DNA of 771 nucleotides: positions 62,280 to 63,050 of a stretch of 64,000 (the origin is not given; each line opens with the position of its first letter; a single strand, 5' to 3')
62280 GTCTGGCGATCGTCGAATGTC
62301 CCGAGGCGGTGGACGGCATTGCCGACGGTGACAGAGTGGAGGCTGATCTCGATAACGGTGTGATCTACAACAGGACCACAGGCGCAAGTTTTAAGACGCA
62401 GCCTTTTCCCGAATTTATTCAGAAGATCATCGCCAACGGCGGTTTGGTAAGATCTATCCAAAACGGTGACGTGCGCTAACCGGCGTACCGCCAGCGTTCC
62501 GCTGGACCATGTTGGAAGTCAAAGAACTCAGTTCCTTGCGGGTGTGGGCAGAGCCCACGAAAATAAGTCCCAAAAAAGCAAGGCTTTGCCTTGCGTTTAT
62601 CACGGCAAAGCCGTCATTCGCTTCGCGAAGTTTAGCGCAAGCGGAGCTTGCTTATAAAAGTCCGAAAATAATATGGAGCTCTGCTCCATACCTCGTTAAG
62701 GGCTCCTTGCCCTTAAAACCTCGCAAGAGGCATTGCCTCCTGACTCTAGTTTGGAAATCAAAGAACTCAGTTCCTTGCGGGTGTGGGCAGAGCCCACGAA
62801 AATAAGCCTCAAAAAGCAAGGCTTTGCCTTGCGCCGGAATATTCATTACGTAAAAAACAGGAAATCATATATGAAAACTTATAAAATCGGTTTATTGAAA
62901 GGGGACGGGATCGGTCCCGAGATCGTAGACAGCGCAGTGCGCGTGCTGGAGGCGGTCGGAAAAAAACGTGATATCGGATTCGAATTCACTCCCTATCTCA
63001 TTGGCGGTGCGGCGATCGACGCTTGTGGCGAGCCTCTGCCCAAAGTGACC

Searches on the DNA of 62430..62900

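Call 11: search_rna_families(source=window, start=62430, end=62900, threshold=evalue, max_evalue=10)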
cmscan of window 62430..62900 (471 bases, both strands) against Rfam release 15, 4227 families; matches with E-value up to 10: 7.
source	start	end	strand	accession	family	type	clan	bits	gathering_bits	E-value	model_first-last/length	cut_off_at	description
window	62571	62700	-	RF02343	ar9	Gene; sRNA;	-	18.9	45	1.1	1-149/149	no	Alphaproteobacterial sRNA ar9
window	62583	62611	-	RF00950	mir-927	Gene; miRNA;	-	16.5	60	4.2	30-61/86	no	mir-927 microRNA precursor family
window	62487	62518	+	RF01748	nuoG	Cis-reg;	-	15.3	33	1.2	14-43/43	no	nuoG RNA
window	62738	62772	-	RF00999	mir-924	Gene; miRNA;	-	14.8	70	4.1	1-51/51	no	mir-924 microRNA precursor family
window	62765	62824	+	RF02236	asX2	Gene; sRNA;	-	14.6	70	2.8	1-87/87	no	Xanthomonas sRNA asX2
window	62576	62594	+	RF02338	GlsR16_miR3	Gene; snRNA; snoRNA; CD-box;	-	13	100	9.2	28-46/77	no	Giardia snoRNA GlsR16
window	62698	62728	+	RF01716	PhotoRC-I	Cis-reg;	-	11.6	45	2.6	1-44/44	no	PhotoRC-I RNA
